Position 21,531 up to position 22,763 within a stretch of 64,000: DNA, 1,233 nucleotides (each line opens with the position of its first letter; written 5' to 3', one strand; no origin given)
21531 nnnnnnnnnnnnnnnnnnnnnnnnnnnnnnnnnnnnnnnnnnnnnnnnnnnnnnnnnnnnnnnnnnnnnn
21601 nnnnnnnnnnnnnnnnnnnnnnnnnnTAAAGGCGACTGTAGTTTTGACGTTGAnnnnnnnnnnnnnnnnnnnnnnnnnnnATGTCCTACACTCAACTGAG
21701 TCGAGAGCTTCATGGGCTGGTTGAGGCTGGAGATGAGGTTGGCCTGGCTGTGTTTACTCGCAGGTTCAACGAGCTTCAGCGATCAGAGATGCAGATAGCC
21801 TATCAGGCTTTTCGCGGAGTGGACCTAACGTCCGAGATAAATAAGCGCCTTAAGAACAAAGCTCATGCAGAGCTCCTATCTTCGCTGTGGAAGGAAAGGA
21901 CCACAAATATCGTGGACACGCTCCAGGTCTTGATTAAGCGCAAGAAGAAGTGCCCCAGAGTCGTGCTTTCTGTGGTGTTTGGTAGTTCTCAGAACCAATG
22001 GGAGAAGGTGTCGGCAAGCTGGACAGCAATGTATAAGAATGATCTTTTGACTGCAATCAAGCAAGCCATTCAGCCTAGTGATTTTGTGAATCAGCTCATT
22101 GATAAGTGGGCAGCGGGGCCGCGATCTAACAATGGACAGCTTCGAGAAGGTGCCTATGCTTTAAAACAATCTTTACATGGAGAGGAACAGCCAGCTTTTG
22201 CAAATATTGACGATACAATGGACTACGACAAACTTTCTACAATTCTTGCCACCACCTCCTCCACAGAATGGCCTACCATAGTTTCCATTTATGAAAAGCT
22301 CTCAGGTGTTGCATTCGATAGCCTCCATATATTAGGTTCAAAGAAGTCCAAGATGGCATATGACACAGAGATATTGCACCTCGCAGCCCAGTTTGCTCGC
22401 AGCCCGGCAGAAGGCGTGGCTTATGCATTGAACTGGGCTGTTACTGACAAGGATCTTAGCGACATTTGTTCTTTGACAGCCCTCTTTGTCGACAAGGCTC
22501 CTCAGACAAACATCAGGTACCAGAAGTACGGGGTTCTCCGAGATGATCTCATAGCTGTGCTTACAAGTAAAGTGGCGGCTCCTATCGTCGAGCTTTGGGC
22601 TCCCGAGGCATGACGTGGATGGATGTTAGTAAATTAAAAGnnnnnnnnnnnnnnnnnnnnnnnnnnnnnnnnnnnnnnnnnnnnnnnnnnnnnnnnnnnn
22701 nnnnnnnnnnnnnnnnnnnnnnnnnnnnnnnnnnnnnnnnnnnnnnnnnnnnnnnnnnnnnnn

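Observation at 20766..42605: Two inverted triplets of alpha-giardin (annexin-like) genes about 16 kb apart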

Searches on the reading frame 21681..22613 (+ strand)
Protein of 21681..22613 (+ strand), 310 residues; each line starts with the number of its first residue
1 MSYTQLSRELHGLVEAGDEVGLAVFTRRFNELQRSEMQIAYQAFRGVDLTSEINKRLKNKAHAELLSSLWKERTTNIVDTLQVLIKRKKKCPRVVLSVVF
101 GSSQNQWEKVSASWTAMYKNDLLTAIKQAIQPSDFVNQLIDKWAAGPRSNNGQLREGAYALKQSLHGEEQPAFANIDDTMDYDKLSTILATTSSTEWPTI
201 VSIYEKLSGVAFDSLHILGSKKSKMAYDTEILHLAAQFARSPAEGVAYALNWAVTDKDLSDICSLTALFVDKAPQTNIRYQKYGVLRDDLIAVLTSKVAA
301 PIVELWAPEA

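Call 3: search_protein_families(library=pfam, proteins=[window:21681-22613:+], max_evalue=0.01)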
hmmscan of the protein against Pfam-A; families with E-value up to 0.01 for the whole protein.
window:21681-22613:+ (310 aa): 3 families
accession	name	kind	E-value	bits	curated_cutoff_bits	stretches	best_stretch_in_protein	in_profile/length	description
PF22293.1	ANXE1_4th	-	5.4e-10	39.8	27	1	247-306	2-63/64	Annexin E1, fourth repeat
PF00191.25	Annexin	-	0.00036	21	25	0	94-129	19-54/66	Annexin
PF21397.2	Annexin_3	-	0.0028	18.1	27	1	244-300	2-62/76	Alpha-11 giardin annexin domain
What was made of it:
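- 21681..22613 (+): alpha-17 giardin gene (310 aa). Pfam ANXE1_4th 40 bits (call 3).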

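Call 62: search_solved_structures(query=window:21681-22613:+, max_evalue=0.01)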
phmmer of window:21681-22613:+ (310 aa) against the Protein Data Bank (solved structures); distinct sequences matched with E-value up to 0.01: 2.
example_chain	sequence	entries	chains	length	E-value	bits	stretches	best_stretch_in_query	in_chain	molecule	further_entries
2ii2_A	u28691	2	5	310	4.4e-12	49.2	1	3-299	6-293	Alpha-11 giardin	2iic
4evf_A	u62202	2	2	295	5.9e-11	45.5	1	4-306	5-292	Giardin subunit alpha-1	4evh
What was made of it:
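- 21681..22613 (+): Matches 2II2 and 4EVF over the full length (call 62).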
